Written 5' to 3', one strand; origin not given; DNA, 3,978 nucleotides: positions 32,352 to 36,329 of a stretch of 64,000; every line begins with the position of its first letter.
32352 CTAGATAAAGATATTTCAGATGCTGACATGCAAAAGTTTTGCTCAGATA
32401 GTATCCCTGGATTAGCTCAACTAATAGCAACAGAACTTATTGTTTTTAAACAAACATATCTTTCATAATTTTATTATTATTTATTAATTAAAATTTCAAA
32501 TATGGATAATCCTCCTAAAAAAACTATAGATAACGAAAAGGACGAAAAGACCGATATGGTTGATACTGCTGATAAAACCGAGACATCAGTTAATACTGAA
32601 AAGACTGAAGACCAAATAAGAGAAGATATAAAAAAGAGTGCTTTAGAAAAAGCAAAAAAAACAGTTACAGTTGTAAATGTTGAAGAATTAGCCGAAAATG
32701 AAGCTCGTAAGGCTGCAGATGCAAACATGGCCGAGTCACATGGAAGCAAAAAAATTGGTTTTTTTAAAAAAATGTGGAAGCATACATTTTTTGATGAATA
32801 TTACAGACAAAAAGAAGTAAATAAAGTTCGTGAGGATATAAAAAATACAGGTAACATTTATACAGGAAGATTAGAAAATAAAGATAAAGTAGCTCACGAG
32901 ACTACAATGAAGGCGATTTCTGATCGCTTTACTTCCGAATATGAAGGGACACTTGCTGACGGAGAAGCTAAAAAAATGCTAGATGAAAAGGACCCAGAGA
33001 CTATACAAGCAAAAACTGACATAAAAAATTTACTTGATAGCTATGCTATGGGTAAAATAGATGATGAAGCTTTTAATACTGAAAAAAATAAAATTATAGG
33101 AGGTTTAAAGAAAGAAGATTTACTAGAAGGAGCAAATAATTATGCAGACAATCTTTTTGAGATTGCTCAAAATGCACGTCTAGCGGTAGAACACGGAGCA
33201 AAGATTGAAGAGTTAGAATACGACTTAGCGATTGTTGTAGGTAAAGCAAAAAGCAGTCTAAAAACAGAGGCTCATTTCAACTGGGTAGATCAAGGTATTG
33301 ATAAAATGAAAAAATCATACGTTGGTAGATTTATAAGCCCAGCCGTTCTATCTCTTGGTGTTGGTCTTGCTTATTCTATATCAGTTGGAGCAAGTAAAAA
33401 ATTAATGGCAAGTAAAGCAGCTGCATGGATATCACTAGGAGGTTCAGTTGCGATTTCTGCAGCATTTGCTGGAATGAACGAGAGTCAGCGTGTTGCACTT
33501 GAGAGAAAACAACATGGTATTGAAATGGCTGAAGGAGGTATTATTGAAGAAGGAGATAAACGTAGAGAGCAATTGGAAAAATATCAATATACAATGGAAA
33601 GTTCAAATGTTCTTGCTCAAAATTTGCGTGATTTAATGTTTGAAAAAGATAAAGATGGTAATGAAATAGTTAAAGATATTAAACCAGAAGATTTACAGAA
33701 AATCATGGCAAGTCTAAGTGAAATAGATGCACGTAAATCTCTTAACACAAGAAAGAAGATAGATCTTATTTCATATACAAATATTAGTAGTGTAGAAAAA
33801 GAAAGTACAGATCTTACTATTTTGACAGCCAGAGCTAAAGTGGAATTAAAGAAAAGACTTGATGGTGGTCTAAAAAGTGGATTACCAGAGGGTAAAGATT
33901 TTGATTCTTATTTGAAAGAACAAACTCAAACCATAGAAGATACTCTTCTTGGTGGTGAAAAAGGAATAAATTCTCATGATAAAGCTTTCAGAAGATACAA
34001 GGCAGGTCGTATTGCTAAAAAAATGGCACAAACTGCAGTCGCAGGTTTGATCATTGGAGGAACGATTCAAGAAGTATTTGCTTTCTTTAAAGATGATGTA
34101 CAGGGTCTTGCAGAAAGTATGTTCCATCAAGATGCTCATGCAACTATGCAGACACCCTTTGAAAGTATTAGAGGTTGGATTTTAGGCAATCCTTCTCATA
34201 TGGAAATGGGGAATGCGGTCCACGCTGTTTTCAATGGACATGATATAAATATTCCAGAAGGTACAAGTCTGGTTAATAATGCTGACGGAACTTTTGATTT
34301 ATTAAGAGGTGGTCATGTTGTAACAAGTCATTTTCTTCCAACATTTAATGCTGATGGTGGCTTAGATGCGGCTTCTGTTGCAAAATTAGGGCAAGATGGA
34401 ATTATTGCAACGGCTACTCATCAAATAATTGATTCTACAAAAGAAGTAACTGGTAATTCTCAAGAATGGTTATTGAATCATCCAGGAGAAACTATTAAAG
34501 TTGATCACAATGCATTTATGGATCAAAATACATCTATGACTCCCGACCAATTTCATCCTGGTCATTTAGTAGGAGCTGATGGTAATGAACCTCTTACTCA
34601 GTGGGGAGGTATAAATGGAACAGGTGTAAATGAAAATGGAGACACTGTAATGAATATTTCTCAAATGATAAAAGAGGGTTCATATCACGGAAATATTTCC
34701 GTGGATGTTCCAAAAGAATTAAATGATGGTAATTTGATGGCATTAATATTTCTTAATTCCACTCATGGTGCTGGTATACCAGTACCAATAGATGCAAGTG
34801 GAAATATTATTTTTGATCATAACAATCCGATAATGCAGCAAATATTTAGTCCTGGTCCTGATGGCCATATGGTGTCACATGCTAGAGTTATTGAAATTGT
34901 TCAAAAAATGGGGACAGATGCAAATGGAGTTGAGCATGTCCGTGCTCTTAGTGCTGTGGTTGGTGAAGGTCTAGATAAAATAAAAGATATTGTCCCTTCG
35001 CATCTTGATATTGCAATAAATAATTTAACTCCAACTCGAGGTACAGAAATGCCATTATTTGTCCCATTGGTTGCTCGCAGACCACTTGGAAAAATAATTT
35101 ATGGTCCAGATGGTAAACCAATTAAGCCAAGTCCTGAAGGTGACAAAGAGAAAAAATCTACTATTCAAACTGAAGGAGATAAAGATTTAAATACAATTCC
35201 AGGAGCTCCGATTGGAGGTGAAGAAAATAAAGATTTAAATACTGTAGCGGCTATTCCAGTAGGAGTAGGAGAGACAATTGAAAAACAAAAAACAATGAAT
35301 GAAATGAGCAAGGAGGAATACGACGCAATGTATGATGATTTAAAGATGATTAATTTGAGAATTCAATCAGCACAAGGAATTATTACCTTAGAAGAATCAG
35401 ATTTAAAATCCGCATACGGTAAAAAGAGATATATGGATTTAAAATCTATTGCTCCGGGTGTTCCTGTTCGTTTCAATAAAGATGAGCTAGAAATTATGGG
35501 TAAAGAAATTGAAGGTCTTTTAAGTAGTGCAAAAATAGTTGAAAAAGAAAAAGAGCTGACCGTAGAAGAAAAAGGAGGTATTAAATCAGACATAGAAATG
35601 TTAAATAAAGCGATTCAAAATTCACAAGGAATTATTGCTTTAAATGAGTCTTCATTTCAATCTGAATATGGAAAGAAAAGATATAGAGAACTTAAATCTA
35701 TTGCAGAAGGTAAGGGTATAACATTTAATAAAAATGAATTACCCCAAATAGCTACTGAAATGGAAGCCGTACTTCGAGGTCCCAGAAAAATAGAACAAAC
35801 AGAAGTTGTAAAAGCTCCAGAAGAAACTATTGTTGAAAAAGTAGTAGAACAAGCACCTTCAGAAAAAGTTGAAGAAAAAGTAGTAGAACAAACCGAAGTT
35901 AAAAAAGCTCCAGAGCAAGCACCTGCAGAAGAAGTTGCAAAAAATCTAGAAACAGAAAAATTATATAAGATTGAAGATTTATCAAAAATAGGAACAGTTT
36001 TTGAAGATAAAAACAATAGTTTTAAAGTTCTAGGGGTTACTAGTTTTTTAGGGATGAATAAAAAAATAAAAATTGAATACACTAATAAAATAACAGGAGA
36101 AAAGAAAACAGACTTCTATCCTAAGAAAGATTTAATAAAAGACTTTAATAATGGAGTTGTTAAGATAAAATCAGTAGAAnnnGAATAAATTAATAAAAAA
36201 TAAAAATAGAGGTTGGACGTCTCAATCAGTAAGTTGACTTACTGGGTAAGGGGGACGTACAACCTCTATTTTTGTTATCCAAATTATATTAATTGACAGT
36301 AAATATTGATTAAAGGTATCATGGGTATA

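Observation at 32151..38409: Locus after tRNA-Ile encoding a 1226-aa membrane-anchored repeat protein flanked by small acidic proteins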

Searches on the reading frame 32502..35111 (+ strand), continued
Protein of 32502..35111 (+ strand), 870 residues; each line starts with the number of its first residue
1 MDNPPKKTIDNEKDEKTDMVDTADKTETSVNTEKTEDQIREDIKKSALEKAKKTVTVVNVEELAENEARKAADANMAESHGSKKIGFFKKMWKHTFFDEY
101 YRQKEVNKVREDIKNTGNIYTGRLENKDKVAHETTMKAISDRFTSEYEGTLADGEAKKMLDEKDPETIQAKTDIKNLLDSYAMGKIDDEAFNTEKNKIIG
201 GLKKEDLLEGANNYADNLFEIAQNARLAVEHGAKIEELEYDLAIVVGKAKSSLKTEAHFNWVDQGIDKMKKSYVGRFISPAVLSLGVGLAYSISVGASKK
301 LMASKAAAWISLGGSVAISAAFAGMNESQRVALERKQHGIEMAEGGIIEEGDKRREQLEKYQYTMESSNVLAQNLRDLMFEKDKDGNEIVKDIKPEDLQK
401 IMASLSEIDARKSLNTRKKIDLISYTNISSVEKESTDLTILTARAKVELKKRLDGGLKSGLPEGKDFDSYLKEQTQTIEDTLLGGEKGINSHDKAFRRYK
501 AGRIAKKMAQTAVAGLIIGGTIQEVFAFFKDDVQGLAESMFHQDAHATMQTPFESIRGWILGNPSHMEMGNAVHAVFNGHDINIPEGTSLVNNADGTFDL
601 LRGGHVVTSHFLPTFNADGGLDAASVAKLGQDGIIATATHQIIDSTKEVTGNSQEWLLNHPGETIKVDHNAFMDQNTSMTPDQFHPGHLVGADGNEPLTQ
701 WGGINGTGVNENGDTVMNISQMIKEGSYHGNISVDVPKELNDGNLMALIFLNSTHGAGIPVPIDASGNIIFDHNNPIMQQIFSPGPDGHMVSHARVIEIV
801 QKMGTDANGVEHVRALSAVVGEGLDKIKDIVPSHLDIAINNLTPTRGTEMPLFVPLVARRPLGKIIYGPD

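Call 80: search_protein_families(library=pfam, proteins=[P0231, P0320], max_evalue=0.01)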
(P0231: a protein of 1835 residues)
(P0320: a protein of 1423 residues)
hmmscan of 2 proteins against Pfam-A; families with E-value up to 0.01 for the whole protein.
P0231 (1835 aa): 4 families
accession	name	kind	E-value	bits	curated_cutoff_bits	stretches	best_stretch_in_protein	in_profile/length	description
PF00069.31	Pkinase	-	7.9e-26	91.4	31.7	1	1560-1815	12-254/263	Protein kinase domain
PF07714.23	PK_Tyr_Ser-Thr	-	1.2e-14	54.8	23.1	1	1570-1813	26-249/258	Protein tyrosine and serine/threonine kinase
PF06293.20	Kdo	-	0.004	17.1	21.3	1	1635-1689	101-155/207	Lipopolysaccharide kinase (Kdo/WaaP) family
PF17667.7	Pkinase_fungal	-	0.0061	15.8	24.1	0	1650-1699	284-340/387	Fungal protein kinase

P0320 (1423 aa): 0 families

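Call 91: search_protein_families(library=pfam, proteins=[P0319, P0315, P0324, P0293, P0228], max_evalue=0.001)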
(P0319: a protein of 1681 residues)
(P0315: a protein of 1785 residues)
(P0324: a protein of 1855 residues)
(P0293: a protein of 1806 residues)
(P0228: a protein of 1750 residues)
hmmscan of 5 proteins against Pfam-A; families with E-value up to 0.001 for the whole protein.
P0319 (1681 aa): 0 families

P0315 (1785 aa): 1 family
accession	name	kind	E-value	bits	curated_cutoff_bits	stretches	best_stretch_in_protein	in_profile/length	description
PF03734.19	YkuD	-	7.2e-07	30.3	23.4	1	1607-1737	2-136/146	L,D-transpeptidase catalytic domain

P0324 (1855 aa): 0 families

P0293 (1806 aa): 1 family
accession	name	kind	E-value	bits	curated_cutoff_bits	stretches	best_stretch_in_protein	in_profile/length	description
PF00648.27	Peptidase_C2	-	9e-06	25.4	23.8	1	1438-1536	42-145/297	Calpain family cysteine protease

P0228 (1750 aa): 2 families
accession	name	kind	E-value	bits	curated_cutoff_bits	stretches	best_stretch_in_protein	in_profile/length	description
PF00069.31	Pkinase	-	6.6e-24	85.2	31.7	1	1479-1727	12-253/263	Protein kinase domain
PF07714.23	PK_Tyr_Ser-Thr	-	6.5e-14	52.3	23.1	1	1516-1727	47-250/258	Protein tyrosine and serine/threonine kinase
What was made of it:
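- One family member carries a YkuD L,D-transpeptidase tail, which is normally extracytoplasmic (call 91).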

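Call 92: search_protein_families(library=pfam, proteins=[P0306, P0295, P0224, P0336, P0226], max_evalue=0.001)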
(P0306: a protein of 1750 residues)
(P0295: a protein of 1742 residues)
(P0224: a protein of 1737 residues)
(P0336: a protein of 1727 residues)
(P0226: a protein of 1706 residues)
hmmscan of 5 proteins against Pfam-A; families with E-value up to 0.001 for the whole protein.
P0306 (1750 aa): 3 families
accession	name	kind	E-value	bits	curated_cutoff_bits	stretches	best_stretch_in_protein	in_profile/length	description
PF00069.31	Pkinase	-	2.1e-18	67.1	31.7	1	1431-1678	14-253/263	Protein kinase domain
PF07714.23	PK_Tyr_Ser-Thr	-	1.1e-12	48.3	23.1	1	1505-1677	87-249/258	Protein tyrosine and serine/threonine kinase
PF06293.20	Kdo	-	0.00042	20.3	21.3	0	1502-1570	101-174/207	Lipopolysaccharide kinase (Kdo/WaaP) family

P0295 (1742 aa): 2 families
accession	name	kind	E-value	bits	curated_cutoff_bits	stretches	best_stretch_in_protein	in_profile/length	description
PF00069.31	Pkinase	-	1.9e-22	80.3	31.7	1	1361-1612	12-255/263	Protein kinase domain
PF07714.23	PK_Tyr_Ser-Thr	-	4.3e-13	49.6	23.1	1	1356-1609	7-249/258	Protein tyrosine and serine/threonine kinase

P0224 (1737 aa): 2 families
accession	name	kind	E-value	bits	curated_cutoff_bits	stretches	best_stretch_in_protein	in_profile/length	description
PF00069.31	Pkinase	-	1.9e-20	73.8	31.7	1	1367-1615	11-254/263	Protein kinase domain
PF07714.23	PK_Tyr_Ser-Thr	-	1.2e-09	38.3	23.1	1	1443-1613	86-250/258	Protein tyrosine and serine/threonine kinase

P0336 (1727 aa): 0 families

P0226 (1706 aa): 2 families
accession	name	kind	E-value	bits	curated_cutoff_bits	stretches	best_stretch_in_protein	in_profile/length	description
PF04015.17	DUF362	-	5.1e-17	63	24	1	1351-1553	1-198/200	Domain of unknown function (DUF362)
PF00535.33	Glycos_transf_2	-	0.0008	19.8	23.3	0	912-984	2-60/168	Glycosyl transferase family 2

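Call 93: search_protein_families(library=pfam, proteins=[P0268, P0233, P0256, P0283, P0269, P0276], max_evalue=0.001)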
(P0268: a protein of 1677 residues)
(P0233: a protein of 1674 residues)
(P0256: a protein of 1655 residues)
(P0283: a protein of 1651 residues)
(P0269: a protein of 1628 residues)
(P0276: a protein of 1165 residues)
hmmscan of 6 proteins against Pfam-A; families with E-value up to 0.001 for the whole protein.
P0268 (1677 aa): 0 families

P0233 (1674 aa): 1 family
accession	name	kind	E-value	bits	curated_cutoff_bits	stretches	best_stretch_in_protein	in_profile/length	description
PF00226.36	DnaJ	-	6.6e-05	23.4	27.8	1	1606-1661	4-54/63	DnaJ domain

P0256 (1655 aa): 0 families

P0283 (1651 aa): 0 families

P0269 (1628 aa): 2 families
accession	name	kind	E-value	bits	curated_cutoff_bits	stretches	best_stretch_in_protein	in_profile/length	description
PF00069.31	Pkinase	-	4.6e-20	72.6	31.7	1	1443-1621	72-260/263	Protein kinase domain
PF07714.23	PK_Tyr_Ser-Thr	-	3.3e-06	27.1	23.1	1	1433-1573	66-205/258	Protein tyrosine and serine/threonine kinase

P0276 (1165 aa): 1 family
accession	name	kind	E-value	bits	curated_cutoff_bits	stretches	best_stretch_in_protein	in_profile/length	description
PF00226.36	DnaJ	-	5.2e-08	33.3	27.8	1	1089-1141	1-50/63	DnaJ domain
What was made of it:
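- DnaJ is found in two members and is above the gathering score in P0276 (call 93).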

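Call 107: find_related_loci(query=A4, collection=metagenome_contigs, flank=5000)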
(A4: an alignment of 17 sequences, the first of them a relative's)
Query A4 (1021 aa) in metagenome_contigs; peptide patterns used: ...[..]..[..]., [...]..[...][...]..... (x = any residue, [..] = any of these).
600 stretches matched a pattern (row limit reached: there are more); 13 encode a relative of the query (tblastn E <= 1e-3); 12 distinct loci.
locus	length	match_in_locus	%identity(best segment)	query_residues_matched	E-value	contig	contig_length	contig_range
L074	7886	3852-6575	43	44-915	0e+0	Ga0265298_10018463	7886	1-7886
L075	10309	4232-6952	42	44-932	0e+0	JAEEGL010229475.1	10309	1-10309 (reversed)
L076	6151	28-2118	46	234-925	0e+0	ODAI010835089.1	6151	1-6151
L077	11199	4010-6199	44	169-898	0e+0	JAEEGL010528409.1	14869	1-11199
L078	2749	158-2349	53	170-897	2e-174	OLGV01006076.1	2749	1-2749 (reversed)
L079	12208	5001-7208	42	152-888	4e-162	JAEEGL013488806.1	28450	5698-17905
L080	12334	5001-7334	42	171-898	7e-161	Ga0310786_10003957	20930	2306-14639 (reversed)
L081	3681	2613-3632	49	171-485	2e-88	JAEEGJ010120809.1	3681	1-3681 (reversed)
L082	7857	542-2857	30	169-865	4e-86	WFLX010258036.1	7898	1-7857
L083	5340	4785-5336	45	171-334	7e-36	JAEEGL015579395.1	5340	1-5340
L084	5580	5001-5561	37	150-320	8e-25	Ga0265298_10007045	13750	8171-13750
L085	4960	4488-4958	41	110-256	1e-21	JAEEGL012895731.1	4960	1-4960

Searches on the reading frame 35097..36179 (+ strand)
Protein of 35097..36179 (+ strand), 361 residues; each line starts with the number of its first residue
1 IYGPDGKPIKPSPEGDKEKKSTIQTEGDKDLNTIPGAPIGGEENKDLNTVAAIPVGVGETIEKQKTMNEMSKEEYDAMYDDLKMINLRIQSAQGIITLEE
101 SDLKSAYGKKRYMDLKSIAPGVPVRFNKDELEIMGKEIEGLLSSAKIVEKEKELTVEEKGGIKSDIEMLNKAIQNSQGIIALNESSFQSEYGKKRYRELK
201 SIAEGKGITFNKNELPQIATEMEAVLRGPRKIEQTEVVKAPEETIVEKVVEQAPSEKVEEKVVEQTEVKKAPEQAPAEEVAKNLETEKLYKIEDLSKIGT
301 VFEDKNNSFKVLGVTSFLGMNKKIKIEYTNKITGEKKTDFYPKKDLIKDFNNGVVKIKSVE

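Call 76: predict_structure(alignment_id=A5)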
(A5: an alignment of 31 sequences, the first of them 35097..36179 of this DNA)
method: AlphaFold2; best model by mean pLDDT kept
length: 361 residues; sequences in the alignment: 31
mean_pLDDT: 72.8   pTM: 0.38
mean pLDDT of the five models: 72.8, 72.0, 71.4, 71.1, 69.8
residues with pLDDT >= 90: 167; 70-90: 57; 50-70: 16; < 50: 121
segments of 3 or more residues with pLDDT < 50: 1-65, 231-277, 279-286
pLDDT, mean of each block of 10 residues (from residue 1): 40 36 39 38 36 36 58 95 96 89 95 79 85 95 88 87 96 88 93 89 62 87 84 43 43 39 38 45 57 95 97 88 95 95 96 95 86
secondary structure, 60 per line:
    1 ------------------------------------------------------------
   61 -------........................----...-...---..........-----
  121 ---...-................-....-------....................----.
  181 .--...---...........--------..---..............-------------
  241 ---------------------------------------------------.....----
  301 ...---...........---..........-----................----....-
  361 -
elements in order: E68-71 H72-91 E96-98 H106-115 E124-126 H128-143 E145-148 H156-175 H190-200 H214-227 H292-296 E301-303 E307-317 E321-330 E336-342 H343-351 E356-359
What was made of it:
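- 35970..36179 (+): p1226 residues 1157-1226: small C-terminal beta-barrel that resembles SH3/KOW-type barrels. pLDDT about 95 (call 76).
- On Gram-positive surface adhesins or S-layer proteins: The C-terminus is a soluble beta-barrel, not a TM segment with a positive tail (call 76).
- Checked: That stretch (about 1095-1150) is followed by a confidently modelled beta-barrel of about 70 aa at 1157-1226 (pLDDT about 95, call 76).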

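Call 82: fold_search(model_id=the predicted structure, library=pdb)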
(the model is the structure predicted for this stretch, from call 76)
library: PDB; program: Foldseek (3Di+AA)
matches with E <= 10: 876; with E <= 0.001: 0
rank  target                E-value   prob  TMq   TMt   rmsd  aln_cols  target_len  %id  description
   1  5wxk_B                4.4e-02  0.93  0.12  0.45   3.5        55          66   22  EarP bound with domain I of EF-P (released 2018-02-28)
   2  3er0_A                5.9e-02  0.89  0.11  0.24   3.9        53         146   15  Crystal structure of the full length eIF5A from Saccharomyces cerevisiae (released 2008-12-02)
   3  2pa5_A                1.1e-01  0.96  0.11  0.14   9.2        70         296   17  Crystal structure of human protein tyrosine phosphatase PTPN9 (released 2007-05-15)
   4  4ge2_A                1.1e-01  0.96  0.11  0.14   9.3        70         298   17  Crystal structure of human protein tyrosine phosphatase PTPN9 (MEG2) complex with compound 3 (released 2012-10-31)
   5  4ge6_A                1.3e-01  0.99  0.12  0.14   1.9        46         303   17  Crystal structure of human protein tyrosine phosphatase PTPN9 (MEG2) complex with compound 7 (released 2012-10-31)
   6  4ge2_B                1.8e-01  0.93  0.11  0.14   9.3        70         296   17  Crystal structure of human protein tyrosine phosphatase PTPN9 (MEG2) complex with compound 3 (released 2012-10-31)
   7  3hks_B                1.8e-01  0.72  0.12  0.26   4.0        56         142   20  Crystal structure of eukaryotic translation initiation factor eIF-5A2 from Arabidopsis thaliana (released 2009-09-29)
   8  4ge5_B                1.9e-01  0.99  0.12  0.14   1.8        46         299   17  Crystal structure of human protein tyrosine phosphatase PTPN9 (MEG2) complex with compound 5 (released 2012-10-31)
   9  8gvv                  2.1e-01  0.98  0.12  0.15   2.1        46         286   13  PTPN21 PTP domain C1108S mutant (released 2023-09-20)
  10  2pa5_B                2.1e-01  0.94  0.12  0.15   8.3        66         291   20  Crystal structure of human protein tyrosine phosphatase PTPN9 (released 2007-05-15)
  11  8y0w_5                2.1e-01  0.63  0.11  0.25   3.8        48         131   21  dormant ribosome with eIF5A, eEF2 and SERBP1 (released 2024-02-07)
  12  1l3a_C                2.1e-01  0.54  0.11  0.19   6.7        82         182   15  Structure of the plant transcriptional regulator PBF-2 (released 2002-06-26)
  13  7pik_B                2.3e-01  0.97  0.14  0.10   2.8        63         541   10  Cryo-EM structure of E. coli TnsB in complex with right end fragment of Tn7 transposon (released 2022-06-15)
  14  4ge6_B                2.5e-01  0.99  0.12  0.14   1.8        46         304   17  Crystal structure of human protein tyrosine phosphatase PTPN9 (MEG2) complex with compound 7 (released 2012-10-31)
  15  4koo_D                2.5e-01  0.51  0.12  0.20   6.4        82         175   17  Crystal Structure of WHY1 from Arabidopsis thaliana (released 2013-11-13)
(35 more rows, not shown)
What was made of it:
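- On Any solved or viral predicted fold: Tail model: best E = 0.044 (call 82).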
